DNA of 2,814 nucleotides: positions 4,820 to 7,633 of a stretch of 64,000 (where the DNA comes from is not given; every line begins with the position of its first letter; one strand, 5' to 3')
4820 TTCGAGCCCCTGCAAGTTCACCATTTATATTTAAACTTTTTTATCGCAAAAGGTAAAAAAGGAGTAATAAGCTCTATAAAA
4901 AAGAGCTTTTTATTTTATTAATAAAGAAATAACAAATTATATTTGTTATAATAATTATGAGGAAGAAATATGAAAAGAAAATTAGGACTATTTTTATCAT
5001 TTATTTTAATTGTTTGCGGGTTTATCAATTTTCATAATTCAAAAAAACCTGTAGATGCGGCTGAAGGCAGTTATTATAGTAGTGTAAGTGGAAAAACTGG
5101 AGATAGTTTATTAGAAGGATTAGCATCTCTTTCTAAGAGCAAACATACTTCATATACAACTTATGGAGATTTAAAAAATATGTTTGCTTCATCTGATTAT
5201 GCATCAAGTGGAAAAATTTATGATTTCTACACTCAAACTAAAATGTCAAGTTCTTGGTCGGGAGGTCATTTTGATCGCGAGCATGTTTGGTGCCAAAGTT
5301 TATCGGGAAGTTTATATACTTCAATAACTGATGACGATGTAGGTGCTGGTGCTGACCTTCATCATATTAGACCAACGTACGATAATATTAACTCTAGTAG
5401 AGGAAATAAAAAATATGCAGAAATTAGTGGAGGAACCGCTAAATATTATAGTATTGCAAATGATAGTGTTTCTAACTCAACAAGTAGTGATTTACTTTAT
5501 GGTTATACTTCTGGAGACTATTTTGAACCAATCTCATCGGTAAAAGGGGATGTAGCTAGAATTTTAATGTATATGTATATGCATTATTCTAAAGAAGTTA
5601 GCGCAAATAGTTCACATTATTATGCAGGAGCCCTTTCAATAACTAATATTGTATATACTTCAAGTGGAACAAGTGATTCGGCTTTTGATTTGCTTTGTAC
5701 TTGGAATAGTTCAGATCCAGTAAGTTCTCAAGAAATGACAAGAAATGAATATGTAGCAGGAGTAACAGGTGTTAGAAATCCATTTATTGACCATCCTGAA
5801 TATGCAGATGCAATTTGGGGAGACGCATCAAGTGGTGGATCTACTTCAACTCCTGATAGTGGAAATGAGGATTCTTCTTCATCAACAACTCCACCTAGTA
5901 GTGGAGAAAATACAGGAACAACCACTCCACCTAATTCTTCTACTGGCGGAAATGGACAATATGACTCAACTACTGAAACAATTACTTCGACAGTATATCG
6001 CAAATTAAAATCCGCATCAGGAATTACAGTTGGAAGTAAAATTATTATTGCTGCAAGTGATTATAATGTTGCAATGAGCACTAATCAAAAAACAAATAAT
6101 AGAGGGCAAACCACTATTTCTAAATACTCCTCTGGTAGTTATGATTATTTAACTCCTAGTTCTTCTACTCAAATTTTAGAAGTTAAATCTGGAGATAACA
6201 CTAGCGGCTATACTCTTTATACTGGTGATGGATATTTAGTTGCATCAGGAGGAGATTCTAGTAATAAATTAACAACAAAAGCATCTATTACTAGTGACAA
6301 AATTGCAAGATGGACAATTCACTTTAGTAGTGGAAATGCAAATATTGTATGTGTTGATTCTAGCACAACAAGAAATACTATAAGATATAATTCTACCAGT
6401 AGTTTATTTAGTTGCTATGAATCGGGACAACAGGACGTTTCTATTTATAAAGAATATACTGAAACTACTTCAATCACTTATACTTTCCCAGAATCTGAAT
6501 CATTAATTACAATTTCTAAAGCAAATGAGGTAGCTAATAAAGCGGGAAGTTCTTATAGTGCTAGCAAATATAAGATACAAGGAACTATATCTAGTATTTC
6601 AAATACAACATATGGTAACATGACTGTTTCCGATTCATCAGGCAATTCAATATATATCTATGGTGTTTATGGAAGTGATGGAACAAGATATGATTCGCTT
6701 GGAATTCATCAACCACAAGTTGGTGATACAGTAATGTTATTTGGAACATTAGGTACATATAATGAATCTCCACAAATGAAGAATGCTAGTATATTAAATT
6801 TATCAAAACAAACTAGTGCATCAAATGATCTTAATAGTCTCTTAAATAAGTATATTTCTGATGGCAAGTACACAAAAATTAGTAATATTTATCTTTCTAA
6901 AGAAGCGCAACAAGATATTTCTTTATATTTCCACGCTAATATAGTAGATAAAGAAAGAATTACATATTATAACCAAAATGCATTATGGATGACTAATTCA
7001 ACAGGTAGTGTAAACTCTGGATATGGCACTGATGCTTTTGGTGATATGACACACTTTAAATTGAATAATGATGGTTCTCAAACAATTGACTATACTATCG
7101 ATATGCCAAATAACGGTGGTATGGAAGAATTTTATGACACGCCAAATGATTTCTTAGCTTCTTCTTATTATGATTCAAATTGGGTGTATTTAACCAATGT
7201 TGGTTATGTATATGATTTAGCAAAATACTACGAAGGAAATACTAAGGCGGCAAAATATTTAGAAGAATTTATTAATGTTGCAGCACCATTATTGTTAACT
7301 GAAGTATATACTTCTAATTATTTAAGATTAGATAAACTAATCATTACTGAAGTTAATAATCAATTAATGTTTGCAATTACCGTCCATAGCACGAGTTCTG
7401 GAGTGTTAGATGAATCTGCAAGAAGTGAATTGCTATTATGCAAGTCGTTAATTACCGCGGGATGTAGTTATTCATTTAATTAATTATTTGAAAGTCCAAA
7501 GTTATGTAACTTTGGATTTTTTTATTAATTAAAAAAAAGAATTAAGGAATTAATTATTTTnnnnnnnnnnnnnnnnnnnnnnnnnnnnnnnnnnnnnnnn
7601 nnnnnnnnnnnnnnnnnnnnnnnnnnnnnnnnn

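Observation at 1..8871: Island of three different surface/secreted nuclease types plus OB-fold lipoproteins, uridine kinase and a tRNA-Lys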

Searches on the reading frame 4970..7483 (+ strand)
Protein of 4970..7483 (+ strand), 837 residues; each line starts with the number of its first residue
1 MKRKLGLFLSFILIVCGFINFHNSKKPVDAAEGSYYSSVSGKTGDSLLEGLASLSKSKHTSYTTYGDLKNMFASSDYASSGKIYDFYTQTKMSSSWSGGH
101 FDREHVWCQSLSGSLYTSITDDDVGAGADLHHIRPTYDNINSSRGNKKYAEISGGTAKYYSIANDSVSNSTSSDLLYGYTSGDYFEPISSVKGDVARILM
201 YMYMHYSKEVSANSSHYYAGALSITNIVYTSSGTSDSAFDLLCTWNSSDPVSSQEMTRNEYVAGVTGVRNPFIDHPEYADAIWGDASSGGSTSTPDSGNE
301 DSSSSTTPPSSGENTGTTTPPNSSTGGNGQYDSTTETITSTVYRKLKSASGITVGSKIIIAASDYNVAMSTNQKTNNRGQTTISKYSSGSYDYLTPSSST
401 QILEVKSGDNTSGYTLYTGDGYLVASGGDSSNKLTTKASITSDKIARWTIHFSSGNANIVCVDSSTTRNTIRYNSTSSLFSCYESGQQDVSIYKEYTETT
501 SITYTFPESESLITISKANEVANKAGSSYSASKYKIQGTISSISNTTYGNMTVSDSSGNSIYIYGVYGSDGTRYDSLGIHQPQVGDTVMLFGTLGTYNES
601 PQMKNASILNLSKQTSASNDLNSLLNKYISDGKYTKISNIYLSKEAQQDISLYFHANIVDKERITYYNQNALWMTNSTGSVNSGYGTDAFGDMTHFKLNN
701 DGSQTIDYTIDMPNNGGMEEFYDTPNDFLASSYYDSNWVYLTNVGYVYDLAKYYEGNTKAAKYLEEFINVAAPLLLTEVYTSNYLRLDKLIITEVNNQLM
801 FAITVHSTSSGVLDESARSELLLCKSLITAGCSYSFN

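Call 4: search_protein_families(library=pfam, proteins=[window:4970-7483:+], max_evalue=0.1)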
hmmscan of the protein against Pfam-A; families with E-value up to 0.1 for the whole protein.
window:4970-7483:+ (837 aa): 3 families
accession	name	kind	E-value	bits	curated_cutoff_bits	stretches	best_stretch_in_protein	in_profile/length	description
PF04231.19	Endonuclease_1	-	9e-35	121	25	1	71-277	44-235/235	Endonuclease I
PF16217.10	M64_N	-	0.017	15.2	27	1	451-521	47-114/122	Peptidase M64 N-terminus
PF16100.11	RMI2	-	0.063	13.5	29.4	0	527-615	34-118/132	RecQ-mediated genome instability protein 2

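Call 5: search_protein_families(library=ncbifam, proteins=[window:4970-7483:+], max_evalue=0.1)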
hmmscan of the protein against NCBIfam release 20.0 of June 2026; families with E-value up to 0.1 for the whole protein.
window:4970-7483:+ (837 aa): 1 family
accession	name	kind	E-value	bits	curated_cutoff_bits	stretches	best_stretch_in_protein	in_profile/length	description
NF011716.0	PRK15137.1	equivalog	1.7e-07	31.4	372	1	127-216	116-193/235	deoxyribonuclease I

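Call 9: find_homologous_proteins(query=window:4970-7483:+)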
Query window:4970-7483:+ (837 aa): 731 proteins with E <= 0.001 among 8000 candidates; the best 120 are listed.
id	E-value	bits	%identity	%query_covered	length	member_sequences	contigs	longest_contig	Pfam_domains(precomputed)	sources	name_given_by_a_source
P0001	0.0e+0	1786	98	100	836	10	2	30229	PF04231.20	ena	-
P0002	0.0e+0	1513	81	100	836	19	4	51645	PF04231.20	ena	-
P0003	3.6e-239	814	50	100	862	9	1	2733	PF04231.20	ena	-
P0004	6.6e-239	814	51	100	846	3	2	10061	PF04231.20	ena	-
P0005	3.3e-235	801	50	100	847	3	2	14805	PF04231.20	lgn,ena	-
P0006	8.0e-221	754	49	100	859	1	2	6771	PF04231.20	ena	-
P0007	3.4e-213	729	55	83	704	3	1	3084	PF04231.20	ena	-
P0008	4.3e-211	722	47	99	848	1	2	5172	PF04231.20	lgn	-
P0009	3.5e-209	715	47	100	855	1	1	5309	PF04231.20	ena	-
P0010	3.7e-208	712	48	95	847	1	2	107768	PF04231.20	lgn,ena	-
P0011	1.8e-207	710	48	97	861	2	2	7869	PF04231.20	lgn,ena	-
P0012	1.6e-187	644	44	99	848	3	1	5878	PF04231.20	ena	-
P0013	6.4e-173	595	47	87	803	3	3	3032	PF04231.20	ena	-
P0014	2.7e-170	587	53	72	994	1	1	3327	PF04231.20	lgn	-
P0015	2.3e-166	574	51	73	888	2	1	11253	PF04231.20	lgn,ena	-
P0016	4.8e-165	569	48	34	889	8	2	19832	PF04231.20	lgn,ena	-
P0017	1.6e-161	558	49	73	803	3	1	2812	PF04231.20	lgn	-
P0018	5.0e-161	556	50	73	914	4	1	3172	PF04231.20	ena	-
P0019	5.8e-106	374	56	34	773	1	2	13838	PF04231.20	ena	-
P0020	1.8e-105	372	50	36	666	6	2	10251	PF04231.20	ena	-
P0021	1.8e-105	372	41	59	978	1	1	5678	PF04231.20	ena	-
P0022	4.2e-103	364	50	34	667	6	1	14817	PF04231.20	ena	-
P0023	9.0e-99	350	61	32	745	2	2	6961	PF04231.20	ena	-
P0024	2.5e-98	349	45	56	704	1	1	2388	PF04231.20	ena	-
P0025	4.8e-97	344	53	36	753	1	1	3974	PF04231.20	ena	-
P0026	9.3e-92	327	49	33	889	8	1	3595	PF04231.20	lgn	-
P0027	1.5e-91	326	43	57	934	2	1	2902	PF02368.25,PF04231.20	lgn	-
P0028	1.9e-91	326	38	61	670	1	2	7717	PF09479.17,PF04231.20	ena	-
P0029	5.4e-91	324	53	33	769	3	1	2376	PF04231.20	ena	-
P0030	1.5e-90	323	41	55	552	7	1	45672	PF04231.20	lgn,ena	-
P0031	5.1e-83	298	51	32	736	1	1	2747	PF04231.20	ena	-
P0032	6.9e-83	298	48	35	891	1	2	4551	PF04231.20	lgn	-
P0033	7.2e-83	298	51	30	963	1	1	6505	PF04231.20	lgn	-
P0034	8.3e-83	297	48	30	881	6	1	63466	PF04231.20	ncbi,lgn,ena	-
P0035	1.2e-82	297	36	65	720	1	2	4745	PF02368.25,PF04231.20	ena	-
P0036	2.8e-82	296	43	37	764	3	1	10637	PF04231.20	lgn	-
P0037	4.0e-82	295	48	31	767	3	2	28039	PF04231.20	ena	-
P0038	6.7e-82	294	50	31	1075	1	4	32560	PF18998.7,PF04231.20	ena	-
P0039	1.4e-81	293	45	34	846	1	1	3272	PF04231.20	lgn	-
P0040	5.4e-81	291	45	36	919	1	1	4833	PF18998.7,PF04231.20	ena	-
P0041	1.4e-80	290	50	32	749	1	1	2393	PF04231.20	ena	-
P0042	4.0e-78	282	37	49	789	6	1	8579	PF09479.17,PF04231.20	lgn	-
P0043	7.7e-78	281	46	32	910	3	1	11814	PF21461.4,PF02368.25,PF04231.20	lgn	-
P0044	4.0e-77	279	39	56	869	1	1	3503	PF02368.25,PF04231.20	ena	-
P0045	2.2e-74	270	45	34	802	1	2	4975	PF04231.20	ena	-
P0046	5.3e-74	268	49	31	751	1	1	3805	PF04231.20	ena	-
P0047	3.9e-73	265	52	30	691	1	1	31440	PF04231.20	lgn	-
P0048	2.6e-71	259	47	35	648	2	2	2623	PF09479.17,PF04231.20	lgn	-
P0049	9.0e-71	258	38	55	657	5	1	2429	PF02368.25,PF04231.20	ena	-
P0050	1.9e-70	256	43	35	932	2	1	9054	PF18998.7,PF04231.20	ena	-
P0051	6.6e-70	255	49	32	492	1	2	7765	PF09479.17,PF04231.20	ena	-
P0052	2.2e-69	253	49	32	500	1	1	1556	PF09479.17,PF04231.20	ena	-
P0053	3.3e-69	252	41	34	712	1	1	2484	PF04231.20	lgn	-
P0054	6.9e-69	251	41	32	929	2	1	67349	PF21461.4,PF22359.3,PF02368.25,PF04231.20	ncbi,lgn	-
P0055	1.1e-68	251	40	34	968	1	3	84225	PF04231.20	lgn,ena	-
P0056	2.4e-68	250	31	35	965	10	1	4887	PF04231.20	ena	-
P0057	6.0e-68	248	46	35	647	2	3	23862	PF09479.17,PF04231.20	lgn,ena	-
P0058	1.0e-67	247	48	33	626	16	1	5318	PF09479.17,PF04231.20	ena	-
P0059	1.0e-65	241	42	34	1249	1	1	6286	PF26182.1,PF21461.4,PF22359.3,PF02368.25,PF04231.20,PF26918.1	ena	-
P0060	5.4e-65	238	51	31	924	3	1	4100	PF26182.1,PF21461.4,PF22359.3,PF02368.25,PF04231.20,PF26918.1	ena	-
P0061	5.7e-65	238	32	29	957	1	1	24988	PF04231.20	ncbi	-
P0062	6.5e-65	238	34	59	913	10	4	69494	PF21461.4,PF02368.25,PF04231.20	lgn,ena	-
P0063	2.2e-64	236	47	35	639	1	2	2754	PF09479.17,PF04231.20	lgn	-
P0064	2.6e-64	236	48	32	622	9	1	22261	PF04231.20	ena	-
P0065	4.8e-64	235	48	33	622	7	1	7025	PF09479.17,PF04231.20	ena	-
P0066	5.0e-64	235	46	34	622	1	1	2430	PF09479.17,PF04231.20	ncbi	-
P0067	1.1e-63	234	32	29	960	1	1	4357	PF04231.20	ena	-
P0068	2.3e-63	233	32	29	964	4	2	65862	PF04231.20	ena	-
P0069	2.3e-63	233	41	47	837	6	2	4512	PF02368.25,PF04231.20,PF26918.1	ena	-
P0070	8.1e-63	231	46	33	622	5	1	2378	PF09479.17,PF04231.20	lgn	-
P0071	9.1e-63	231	36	50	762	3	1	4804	PF04231.20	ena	-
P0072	9.6e-63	231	47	33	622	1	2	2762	PF09479.17,PF04231.20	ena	-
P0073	1.3e-62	231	48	32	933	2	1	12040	PF18998.7,PF04231.20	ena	-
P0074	2.5e-62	230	41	34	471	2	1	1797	PF02368.25,PF04231.20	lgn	-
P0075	2.8e-62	229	47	33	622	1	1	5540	PF09479.17,PF04231.20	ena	-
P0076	6.0e-62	228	45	35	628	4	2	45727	PF09479.17,PF04231.20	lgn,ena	-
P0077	4.2e-61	226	34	60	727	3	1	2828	PF02368.25,PF04231.20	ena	-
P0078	5.2e-61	225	36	51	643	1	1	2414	PF09479.17,PF04231.20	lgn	-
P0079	3.5e-60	223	47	30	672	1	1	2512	PF04231.20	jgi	jgi:hypothetical protein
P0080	3.9e-60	222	43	35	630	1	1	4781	PF09479.17,PF04231.20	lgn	-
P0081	7.7e-60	221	49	32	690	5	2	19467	PF02368.25,PF04231.20,PF26918.1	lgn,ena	-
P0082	8.7e-60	221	36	52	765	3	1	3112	PF04231.20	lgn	-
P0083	1.2e-59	221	36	52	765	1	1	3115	PF04231.20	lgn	-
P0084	1.3e-59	221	35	53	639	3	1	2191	PF09479.17,PF04231.20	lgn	-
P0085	1.6e-59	220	44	37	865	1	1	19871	PF26182.1,PF02368.25,PF04231.20,PF26918.1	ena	-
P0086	2.9e-59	220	46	30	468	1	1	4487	PF04231.20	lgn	-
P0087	1.6e-58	217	44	35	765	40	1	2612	PF04231.20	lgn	-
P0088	5.0e-58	215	37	46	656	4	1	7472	PF02368.25,PF04231.20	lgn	-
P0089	1.2e-57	214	44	37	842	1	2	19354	PF02368.25,PF04231.20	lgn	-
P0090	2.6e-57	213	42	36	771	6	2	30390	PF04231.20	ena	-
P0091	4.7e-57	212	43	37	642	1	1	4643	PF26182.1,PF02368.25,PF04231.20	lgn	-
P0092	7.6e-57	212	31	30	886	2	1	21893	PF18962.8,PF04231.20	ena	-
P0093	7.8e-57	211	45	33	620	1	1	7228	PF09479.17,PF04231.20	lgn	-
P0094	8.3e-57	211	43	34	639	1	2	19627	PF02368.25,PF04231.20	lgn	-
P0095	1.9e-56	210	41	43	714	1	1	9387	PF26182.1,PF02368.25,PF04231.20,PF26918.1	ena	-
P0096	1.9e-56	210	41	34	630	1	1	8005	PF26182.1,PF02368.25,PF04231.20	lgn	-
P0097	2.6e-56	210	44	35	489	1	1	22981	PF02368.25,PF04231.20,PF26918.1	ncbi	-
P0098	3.8e-56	209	45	29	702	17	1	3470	PF02368.25,PF04231.20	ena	-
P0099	4.5e-56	209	42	30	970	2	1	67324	PF26182.1,PF22359.3,PF02368.25,PF04231.20,PF26918.1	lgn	-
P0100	4.7e-56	209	46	30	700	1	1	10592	PF02368.25,PF04231.20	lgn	-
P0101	9.2e-56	208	42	34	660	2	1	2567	PF26182.1,PF02368.25,PF04231.20,PF26918.1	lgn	-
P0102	1.6e-55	207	42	35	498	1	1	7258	PF02368.25,PF04231.20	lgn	-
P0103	4.6e-55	206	42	34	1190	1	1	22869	PF07523.19,PF04231.20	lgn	-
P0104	4.7e-55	206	39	42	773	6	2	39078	PF26182.1,PF21461.4,PF02368.25,PF04231.20,PF26918.1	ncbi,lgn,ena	-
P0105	1.7e-54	204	42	39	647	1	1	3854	PF26182.1,PF02368.25,PF04231.20,PF26918.1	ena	-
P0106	2.4e-54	203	43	30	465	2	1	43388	PF02368.25,PF04231.20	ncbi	-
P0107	3.2e-54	203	44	34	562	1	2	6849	PF26182.1,PF21461.4,PF02368.25,PF04231.20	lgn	-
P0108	4.6e-54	202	44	30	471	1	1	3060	PF26182.1,PF02368.25,PF04231.20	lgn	-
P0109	2.3e-53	200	37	42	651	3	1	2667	PF26182.1,PF02368.25,PF04231.20,PF26918.1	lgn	-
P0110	3.5e-53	199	42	34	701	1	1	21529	PF04231.20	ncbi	-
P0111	3.5e-53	199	46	29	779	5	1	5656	PF23674.2,PF04231.20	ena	-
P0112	4.2e-53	199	36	55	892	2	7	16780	PF09479.17,PF04231.20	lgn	-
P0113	4.3e-53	199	41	38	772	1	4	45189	PF02368.25,PF04231.20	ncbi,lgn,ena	-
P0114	5.1e-53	199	37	46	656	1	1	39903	PF26182.1,PF02368.25,PF04231.20,PF26918.1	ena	-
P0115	5.3e-53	199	37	33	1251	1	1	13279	PF02368.25,PF04231.20,PF26918.1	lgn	-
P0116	5.4e-53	199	43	33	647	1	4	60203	PF04231.20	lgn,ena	-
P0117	6.3e-53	199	42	13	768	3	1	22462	PF04231.20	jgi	-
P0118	6.9e-53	198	40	34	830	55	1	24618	PF21461.4,PF18998.7,PF22359.3,PF02368.25,PF04231.20,PF26918.1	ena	-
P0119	7.3e-53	198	39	39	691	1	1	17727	PF02368.25,PF04231.20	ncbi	-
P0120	1.1e-52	198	41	34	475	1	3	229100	PF04231.20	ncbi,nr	ncbi:MAG: endonuclease [Corallococcus sp.]|nr:endonuclease [Corallococcus sp.] MCM1360064.1 endonucl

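Call 12: find_encoding_contigs(protein=P0002, flank=10000, max_places=3)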
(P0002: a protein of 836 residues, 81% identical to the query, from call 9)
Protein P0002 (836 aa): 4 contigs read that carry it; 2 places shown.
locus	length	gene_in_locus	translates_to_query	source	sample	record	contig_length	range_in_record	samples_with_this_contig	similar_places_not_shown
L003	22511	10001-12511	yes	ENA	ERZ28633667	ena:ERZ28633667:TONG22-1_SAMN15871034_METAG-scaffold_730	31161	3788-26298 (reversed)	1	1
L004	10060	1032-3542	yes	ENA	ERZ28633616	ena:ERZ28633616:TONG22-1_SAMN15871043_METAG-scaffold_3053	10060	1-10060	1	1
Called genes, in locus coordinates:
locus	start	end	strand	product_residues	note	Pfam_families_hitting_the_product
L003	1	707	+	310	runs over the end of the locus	PF00528:BPD_transp_1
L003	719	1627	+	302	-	PF00528:BPD_transp_1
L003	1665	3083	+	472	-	PF01547:SBP_bac_1, PF13416:SBP_bac_8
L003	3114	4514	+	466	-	PF01547:SBP_bac_1, PF13416:SBP_bac_8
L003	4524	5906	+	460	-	PF00565:SNase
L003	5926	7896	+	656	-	PF01336:tRNA_anti-codon (faint)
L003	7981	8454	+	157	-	PF10277:Frag1 (weak)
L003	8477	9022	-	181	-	-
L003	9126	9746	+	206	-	PF00485:PRK, PF06414:Zeta_toxin (faint), PF13238:AAA_18 (weak)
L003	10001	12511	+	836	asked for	PF04231:Endonuclease_1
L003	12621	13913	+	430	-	-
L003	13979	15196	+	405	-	PF00155:Aminotran_1_2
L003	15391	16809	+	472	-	PF01946:Thi4 (faint), PF07992:Pyr_redox_2 (faint), PF21688:FAD-depend_C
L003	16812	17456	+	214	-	PF03167:UDG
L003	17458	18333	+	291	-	PF00849:PseudoU_synth_2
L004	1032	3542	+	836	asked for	PF04231:Endonuclease_1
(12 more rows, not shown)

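Call 13: find_encoding_contigs(protein=P0010, flank=10000, max_places=3)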
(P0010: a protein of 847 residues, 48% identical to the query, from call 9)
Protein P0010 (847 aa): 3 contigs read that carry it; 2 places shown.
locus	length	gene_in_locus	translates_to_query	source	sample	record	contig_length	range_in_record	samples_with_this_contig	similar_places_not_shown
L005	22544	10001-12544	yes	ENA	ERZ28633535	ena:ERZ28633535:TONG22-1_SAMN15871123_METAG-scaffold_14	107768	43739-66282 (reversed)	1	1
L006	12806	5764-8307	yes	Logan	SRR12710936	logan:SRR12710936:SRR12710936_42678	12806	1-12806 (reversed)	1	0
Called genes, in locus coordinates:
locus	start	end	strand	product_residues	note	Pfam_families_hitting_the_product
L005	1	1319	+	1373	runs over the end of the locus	PF06452:CBM9_1, PF00657:Lipase_GDSL, PF13472:Lipase_GDSL_2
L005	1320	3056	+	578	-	-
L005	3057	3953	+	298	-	PF04616:Glyco_hydro_43, PF16396:DUF5005 (faint), PF24793:GINT1_N (faint)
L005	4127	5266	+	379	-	PF00756:Esterase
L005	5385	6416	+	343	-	PF10974:DUF2804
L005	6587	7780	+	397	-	PF02655:ATP-grasp_3 (weak), PF13535:ATP-grasp_4 (faint)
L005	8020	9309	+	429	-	PF05977:MFS_3, PF07690:MFS_1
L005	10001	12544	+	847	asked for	PF04231:Endonuclease_1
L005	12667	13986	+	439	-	PF01553:Acyltransferase (weak)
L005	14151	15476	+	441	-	PF02040:ArsB, PF03600:CitMHS, PF06808:DctM (weak)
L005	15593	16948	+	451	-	PF01488:Shikimate_DH (faint), PF02254:TrkA_N, PF03807:F420_oxidored (faint), PF13241:NAD_binding_7 (faint), PF02080:TrkA_C, PF02254:TrkA_N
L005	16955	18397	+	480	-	PF02386:TrkH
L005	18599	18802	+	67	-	PF01197:Ribosomal_L31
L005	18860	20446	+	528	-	PF00133:tRNA-synt_1, PF01406:tRNA-synt_1e (faint), PF09334:tRNA-synt_1g, PF00133:tRNA-synt_1, PF19303:Anticodon_3 (weak)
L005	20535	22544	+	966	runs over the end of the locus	PF04231:Endonuclease_1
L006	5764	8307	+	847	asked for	PF04231:Endonuclease_1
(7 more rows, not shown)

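Call 17: search_solved_structures(query=A1, max_evalue=1, show_alignments=1)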
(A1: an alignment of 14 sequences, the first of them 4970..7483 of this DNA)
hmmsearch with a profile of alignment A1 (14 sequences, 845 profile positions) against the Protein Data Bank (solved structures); distinct sequences matched with E-value up to 1: 6.
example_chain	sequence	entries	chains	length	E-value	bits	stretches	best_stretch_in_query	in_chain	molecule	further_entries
1ouo_A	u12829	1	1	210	0.00021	23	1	250-284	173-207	Nuclease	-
1oup_A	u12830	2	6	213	0.00021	23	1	250-284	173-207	Nuclease | ENDONUCLEASE I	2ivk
2pu3_A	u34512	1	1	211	0.00059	21.5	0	250-283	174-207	Endonuclease I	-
2g7e_A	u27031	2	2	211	0.07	14.6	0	246-283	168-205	Endonuclease I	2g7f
4wv1_B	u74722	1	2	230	0.087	14.3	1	268-310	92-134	Fab heavy chain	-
2vnd_A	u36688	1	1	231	0.096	14.2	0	246-283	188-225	ENDONUCLEASE I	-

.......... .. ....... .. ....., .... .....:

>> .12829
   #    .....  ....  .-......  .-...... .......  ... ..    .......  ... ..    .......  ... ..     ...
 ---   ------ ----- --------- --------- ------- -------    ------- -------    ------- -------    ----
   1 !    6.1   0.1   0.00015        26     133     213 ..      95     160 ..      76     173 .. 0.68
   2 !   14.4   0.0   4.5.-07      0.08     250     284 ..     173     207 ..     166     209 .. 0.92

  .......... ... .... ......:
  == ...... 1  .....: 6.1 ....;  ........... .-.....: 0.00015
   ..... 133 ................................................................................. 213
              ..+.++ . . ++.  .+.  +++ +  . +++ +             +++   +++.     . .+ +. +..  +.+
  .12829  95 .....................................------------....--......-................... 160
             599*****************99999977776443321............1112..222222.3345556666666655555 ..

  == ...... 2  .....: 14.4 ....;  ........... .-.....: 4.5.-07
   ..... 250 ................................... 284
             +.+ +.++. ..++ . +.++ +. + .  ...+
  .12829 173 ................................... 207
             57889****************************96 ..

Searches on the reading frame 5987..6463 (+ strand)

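Call 51: search_protein_families(library=pfam, proteins=[window:5987-6463:+], max_evalue=10)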
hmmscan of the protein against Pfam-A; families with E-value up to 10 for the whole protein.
window:5987-6463:+ (159 aa): 2 families
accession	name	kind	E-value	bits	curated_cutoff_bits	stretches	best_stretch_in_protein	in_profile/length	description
PF25485.1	DUF7908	-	0.087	13.5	27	1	68-143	52-123/134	Domain of unknown function (DUF7908)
PF18835.7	Beta_helix_2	-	2.2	8.5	30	1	117-147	31-61/68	Beta helix repeat of Inulin fructotransferase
